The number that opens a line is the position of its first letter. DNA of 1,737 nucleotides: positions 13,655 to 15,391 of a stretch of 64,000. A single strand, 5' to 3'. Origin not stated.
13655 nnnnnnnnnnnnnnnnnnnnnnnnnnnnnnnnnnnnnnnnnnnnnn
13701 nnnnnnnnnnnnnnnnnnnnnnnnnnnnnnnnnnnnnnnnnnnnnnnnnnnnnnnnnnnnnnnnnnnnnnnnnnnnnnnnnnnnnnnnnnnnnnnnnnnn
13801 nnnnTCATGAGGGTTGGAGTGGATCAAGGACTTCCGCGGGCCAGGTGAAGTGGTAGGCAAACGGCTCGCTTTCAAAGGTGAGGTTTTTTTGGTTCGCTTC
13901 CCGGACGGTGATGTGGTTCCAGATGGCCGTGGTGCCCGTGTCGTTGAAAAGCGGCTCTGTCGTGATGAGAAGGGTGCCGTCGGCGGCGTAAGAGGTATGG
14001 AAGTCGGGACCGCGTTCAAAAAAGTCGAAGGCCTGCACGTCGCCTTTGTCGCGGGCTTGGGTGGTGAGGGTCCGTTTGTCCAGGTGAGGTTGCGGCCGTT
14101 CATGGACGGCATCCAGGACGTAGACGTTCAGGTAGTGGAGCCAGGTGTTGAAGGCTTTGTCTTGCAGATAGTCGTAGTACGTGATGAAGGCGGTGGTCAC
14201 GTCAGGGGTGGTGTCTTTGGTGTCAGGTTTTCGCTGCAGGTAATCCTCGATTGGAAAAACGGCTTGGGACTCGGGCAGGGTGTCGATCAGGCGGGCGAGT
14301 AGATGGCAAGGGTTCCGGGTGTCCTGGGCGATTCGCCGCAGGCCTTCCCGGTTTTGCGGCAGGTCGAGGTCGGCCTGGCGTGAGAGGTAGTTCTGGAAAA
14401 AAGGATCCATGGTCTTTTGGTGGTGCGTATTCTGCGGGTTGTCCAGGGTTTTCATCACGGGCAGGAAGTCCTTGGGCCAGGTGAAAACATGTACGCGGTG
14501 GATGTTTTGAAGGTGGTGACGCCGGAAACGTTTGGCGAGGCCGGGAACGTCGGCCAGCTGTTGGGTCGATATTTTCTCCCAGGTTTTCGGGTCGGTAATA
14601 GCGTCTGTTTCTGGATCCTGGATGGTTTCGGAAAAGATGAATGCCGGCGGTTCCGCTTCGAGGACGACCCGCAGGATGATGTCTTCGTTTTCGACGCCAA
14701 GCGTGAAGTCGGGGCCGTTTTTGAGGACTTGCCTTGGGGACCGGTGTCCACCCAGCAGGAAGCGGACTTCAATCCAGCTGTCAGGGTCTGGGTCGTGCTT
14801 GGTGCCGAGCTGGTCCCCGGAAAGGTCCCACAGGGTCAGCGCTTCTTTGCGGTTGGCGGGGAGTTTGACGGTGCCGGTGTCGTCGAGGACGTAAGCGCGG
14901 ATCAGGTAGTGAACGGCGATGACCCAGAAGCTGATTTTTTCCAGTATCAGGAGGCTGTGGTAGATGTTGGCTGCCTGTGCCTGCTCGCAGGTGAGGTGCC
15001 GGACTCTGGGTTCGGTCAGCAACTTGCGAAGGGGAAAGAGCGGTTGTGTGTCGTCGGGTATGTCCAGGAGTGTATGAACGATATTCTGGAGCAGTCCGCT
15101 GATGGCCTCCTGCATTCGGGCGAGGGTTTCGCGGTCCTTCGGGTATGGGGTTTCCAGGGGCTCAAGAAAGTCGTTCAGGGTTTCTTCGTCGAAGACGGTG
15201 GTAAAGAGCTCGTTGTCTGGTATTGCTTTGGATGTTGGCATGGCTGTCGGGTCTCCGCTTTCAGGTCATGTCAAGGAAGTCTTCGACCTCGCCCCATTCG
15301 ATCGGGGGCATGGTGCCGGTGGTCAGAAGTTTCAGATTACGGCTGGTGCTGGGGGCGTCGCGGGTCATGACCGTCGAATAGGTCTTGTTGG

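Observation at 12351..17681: Integrase-led operon of ORFan proteins, including two tandem, translationally coupled ~480-aa paralogs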

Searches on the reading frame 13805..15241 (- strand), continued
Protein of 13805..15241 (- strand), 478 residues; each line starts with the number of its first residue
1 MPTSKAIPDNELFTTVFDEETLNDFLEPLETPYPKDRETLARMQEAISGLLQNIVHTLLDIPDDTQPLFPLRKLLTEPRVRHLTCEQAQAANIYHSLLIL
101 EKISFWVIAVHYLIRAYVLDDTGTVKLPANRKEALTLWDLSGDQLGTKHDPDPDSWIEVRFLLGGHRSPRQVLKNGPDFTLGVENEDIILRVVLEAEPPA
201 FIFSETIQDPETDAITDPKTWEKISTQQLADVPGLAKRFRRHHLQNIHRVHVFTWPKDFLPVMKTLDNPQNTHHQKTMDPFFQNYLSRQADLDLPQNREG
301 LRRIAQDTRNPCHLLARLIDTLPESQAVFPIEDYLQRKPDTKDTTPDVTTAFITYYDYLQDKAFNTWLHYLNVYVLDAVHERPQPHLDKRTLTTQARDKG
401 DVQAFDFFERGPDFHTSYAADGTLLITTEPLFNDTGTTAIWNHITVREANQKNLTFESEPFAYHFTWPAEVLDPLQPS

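Call 49: search_protein_families(library=pfam, proteins=[L005:1116-1652:+, L005:1649-2146:+, L005:4580-5323:+, L005:5352-5639:+, L005:5837-6916:+, L005:6947-7702:+, L005:8936-9901:+, L005:671-934:+, L005:12312-14396:-, L007:188-1087:+], max_evalue=0.05)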
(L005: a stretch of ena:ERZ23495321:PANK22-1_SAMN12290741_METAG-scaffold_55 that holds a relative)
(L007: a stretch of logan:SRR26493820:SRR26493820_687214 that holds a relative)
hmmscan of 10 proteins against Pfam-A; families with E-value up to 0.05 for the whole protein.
L005:1116-1652:+ (178 aa): 0 families

L005:1649-2146:+ (165 aa): 0 families

L005:4580-5323:+ (247 aa): 0 families

L005:5352-5639:+ (95 aa): 0 families

L005:5837-6916:+ (359 aa): 1 family
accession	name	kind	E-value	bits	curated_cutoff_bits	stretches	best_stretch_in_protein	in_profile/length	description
PF09952.14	AbiEi_2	-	0.0013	19.5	21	1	206-351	2-138/143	Transcriptional regulator, AbiEi antitoxin, Type IV TA system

L005:6947-7702:+ (251 aa): 1 family
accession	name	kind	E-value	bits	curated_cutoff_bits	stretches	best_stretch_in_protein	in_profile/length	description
PF08843.17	AbiEii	-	1.1e-05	25.9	22.5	1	87-214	82-183/238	Nucleotidyl transferase AbiEii toxin, Type IV TA system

L005:8936-9901:+ (321 aa): 0 families

L005:671-934:+ (87 aa): 0 families

L005:12312-14396:- (694 aa): 6 families
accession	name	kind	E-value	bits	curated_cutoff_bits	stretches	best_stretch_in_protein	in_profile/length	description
PF00270.35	DEAD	-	1.9e-14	54.2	26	1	31-206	18-161/167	DEAD/DEAH box helicase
PF04851.21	ResIII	-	4.1e-06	27.3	22.5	1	30-177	26-139/164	Type III restriction enzyme, res subunit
PF00271.37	Helicase_C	-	0.0001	23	23.5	1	322-373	56-108/110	Helicase conserved C-terminal domain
PF22590.2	Cas3-like_C_2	-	0.0007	20.3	27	1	328-374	59-104/106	CRISPR-associated nuclease/helicase Cas3, C-terminal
PF25199.1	nSTAND_NTPase5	-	0.0011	19.2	34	1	24-78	38-96/145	Novel STAND NTPase 5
PF13604.12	AAA_30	-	0.035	14.3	27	0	17-72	8-66/191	AAA domain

L007:188-1087:+ (299 aa): 0 families

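Call 110: find_related_loci(query=A1, collection=viral_contigs, flank=10000)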
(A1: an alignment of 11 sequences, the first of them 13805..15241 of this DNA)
Query A1 (478 aa) in viral_contigs; peptide patterns used: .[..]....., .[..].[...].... (x = any residue, [..] = any of these).
99 stretches matched a pattern, but none encodes a relative of the query by tblastn (E <= 1e-3).

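Call 111: find_related_loci(query=A1, collection=metagenome_contigs, flank=10000)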
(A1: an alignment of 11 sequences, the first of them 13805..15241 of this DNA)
Query A1 (478 aa) in metagenome_contigs; peptide patterns used: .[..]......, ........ (x = any residue, [..] = any of these).
198 stretches matched a pattern, but none encodes a relative of the query by tblastn (E <= 1e-3).

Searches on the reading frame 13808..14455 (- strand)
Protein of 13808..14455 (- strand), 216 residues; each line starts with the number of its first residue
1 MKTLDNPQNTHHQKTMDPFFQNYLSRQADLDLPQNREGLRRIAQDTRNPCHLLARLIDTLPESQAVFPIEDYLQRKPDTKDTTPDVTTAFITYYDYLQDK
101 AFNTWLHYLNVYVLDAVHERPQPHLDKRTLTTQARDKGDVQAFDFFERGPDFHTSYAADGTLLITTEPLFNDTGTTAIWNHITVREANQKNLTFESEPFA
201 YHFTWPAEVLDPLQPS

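Call 68: predict_structure(alignment_id=A3)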
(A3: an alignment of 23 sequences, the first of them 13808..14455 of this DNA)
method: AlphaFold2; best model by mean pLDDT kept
length: 216 residues; sequences in the alignment: 23
mean_pLDDT: 88.7   pTM: 0.84
mean pLDDT of the five models: 88.7, 88.7, 88.1, 87.7, 82.3
residues with pLDDT >= 90: 158; 70-90: 37; 50-70: 11; < 50: 10
segments of 3 or more residues with pLDDT < 50: 1-9
pLDDT, mean of each block of 10 residues (from residue 1): 40 92 94 92 95 93 85 73 81 93 97 95 95 98 95 95 97 88 94 92 95 62
secondary structure, 60 per line:
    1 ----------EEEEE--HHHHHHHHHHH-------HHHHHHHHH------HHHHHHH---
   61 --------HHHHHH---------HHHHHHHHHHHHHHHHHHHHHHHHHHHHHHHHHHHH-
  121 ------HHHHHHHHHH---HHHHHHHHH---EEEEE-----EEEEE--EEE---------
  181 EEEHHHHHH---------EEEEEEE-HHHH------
elements in order: E11-15 H18-28 H36-44 H51-57 H69-74 H84-119 H127-136 H140-148 E152-156 E162-166 E169-171 E181-183 H184-189 E199-205 H207-210

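Call 70: fold_search(model_id=the predicted structure, library=pdb)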
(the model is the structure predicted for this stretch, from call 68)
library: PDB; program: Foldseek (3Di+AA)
matches with E <= 10: 145; with E <= 0.001: 0
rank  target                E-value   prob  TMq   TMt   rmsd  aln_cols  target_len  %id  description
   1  2o09_A                4.7e-01  0.10  0.19  0.22  10.6       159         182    9  Crystal structure of the H-NOX domain from Nostoc sp. PCC 7120 (released 2007-01-30)
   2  4u9b                  5.6e-01  0.10  0.18  0.21  10.5       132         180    9  Crystal structure of an H-NOX protein from S. oneidensis in the Fe(II)NO ligation state (released 2014-10-01)
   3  3tfd_B                6.6e-01  0.10  0.20  0.22  11.1       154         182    9  Crystal structure of an H-NOX protein from Nostoc sp. PCC 7120, L66W mutant (released 2011-11-09)
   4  2jbw_B                7.4e-01  0.06  0.16  0.11  15.2       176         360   11  Crystal Structure of the 2,6-dihydroxy-pseudo-oxynicotine Hydrolase. (released 2007-01-04)
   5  4u99_B                1.2e+00  0.08  0.18  0.20  10.5       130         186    8  Crystal structure of an H-NOX protein from S. oneidensis in the Fe(II) ligation state, Q154A/Q155A/K156A mutant (released 2014-10-01)
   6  3tf8_A                1.2e+00  0.07  0.20  0.22  10.6       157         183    7  Crystal structure of an H-NOX protein from Nostoc sp. PCC 7120 (released 2011-11-09)
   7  3tfg_B                1.3e+00  0.06  0.14  0.15  10.6        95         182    9  Crystal structure of an H-NOX protein from Nostoc sp. PCC 7120, L66W/L67W double mutant (released 2011-11-09)
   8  4it2_A                1.3e+00  0.04  0.13  0.15  11.0       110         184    7  Mn(III)-PPIX bound Tt H-NOX (released 2013-02-27)
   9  7c7s_A                1.3e+00  0.03  0.13  0.06  22.0       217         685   10  Cryo-EM structure of the CGP54626-bound human GABA(B) receptor in inactive state. (released 2020-07-01)
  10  2kil_MODEL_1_A        1.4e+00  0.07  0.17  0.20  11.7       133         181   11  NMR structure of the H103G mutant SO2144 H-NOX domain from Shewanella oneidensis in the Fe(II)CO ligation stat (released 2009-11-17)
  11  4iae_A                1.5e+00  0.07  0.20  0.22  10.5       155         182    7  Crystal structure of BAY 60-2770 bound to nostoc H-NOX domain (released 2013-11-20)
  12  6bde                  1.5e+00  0.07  0.19  0.21   9.4       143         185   11  Crystal structure of Fe(II) unliganded H-NOX protein mutant A71G from K. algicida (released 2018-05-30)
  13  6mx5                  1.5e+00  0.06  0.20  0.21  10.9       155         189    7  Crystal structure of H-NOX protein from Nostoc sp. (released 2018-11-07)
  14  6s9i_B                1.5e+00  0.04  0.19  0.05  16.8       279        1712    9  Human Brr2 Helicase Region D534C/N1866C in complex with C-tail deleted Jab1 (released 2020-01-22)
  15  4yze_D                2.1e+00  0.07  0.19  0.21  14.9       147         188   11  Crystal structure of E.coli NemR reduced form (released 2016-02-03)
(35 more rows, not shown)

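Call 73: fold_search(model_id=the predicted structure, library=viral)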
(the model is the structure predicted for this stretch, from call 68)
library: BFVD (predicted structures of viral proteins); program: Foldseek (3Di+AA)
matches with E <= 10: 154; with E <= 0.001: 0
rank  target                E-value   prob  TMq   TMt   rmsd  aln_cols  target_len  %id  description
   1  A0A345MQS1            6.5e-01  0.09  0.16  0.17  11.5       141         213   12  (no name in the UniProt tables at hand)
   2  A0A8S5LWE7            7.3e-01  0.11  0.22  0.20  18.0       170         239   12  Uncharacterized protein [Siphoviridae sp. ct3pR10]
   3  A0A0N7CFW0            8.6e-01  0.13  0.18  0.33   9.5       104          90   13  (no name in the UniProt tables at hand)
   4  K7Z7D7                9.6e-01  0.08  0.16  0.14  14.0       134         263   15  Putative ankyrin repeat protein [Megavirus courdo11]
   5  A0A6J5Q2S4            1.1e+00  0.02  0.14  0.12  15.9       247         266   10  Uncharacterized protein [uncultured Caudovirales phage]
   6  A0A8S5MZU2            1.3e+00  0.03  0.13  0.11  13.2       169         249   12  Uncharacterized protein [Siphoviridae sp. ct43U4]
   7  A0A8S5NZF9            1.5e+00  0.04  0.20  0.10  16.6       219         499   13  Internal head protein [Myoviridae sp. ctLnO19]
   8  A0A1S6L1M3            1.5e+00  0.01  0.12  0.08  18.2       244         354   15  (no name in the UniProt tables at hand)
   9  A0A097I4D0            1.6e+00  0.01  0.10  0.04  18.4       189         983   11  Outer capsid protein VP2 [Wallal virus]
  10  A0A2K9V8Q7            1.7e+00  0.06  0.16  0.08  10.1       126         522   11  Uncharacterized protein [Bandra megavirus]
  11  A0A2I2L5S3            1.8e+00  0.06  0.13  0.08  14.4       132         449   13  Uncharacterized protein [Orpheovirus IHUMI-LCC2]
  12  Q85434                1.8e+00  0.02  0.12  0.08  18.4       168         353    9  Suppressor of RNA-mediated gene silencing [Rice dwarf virus (isolate Fujian)]
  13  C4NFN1                1.9e+00  0.06  0.16  0.18  17.4       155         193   13  (no name in the UniProt tables at hand)
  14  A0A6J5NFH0            2.0e+00  0.09  0.16  0.19  11.8        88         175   17  Uncharacterized protein [uncultured Caudovirales phage]
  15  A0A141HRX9            2.0e+00  0.02  0.13  0.08  16.5       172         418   14  (no name in the UniProt tables at hand)
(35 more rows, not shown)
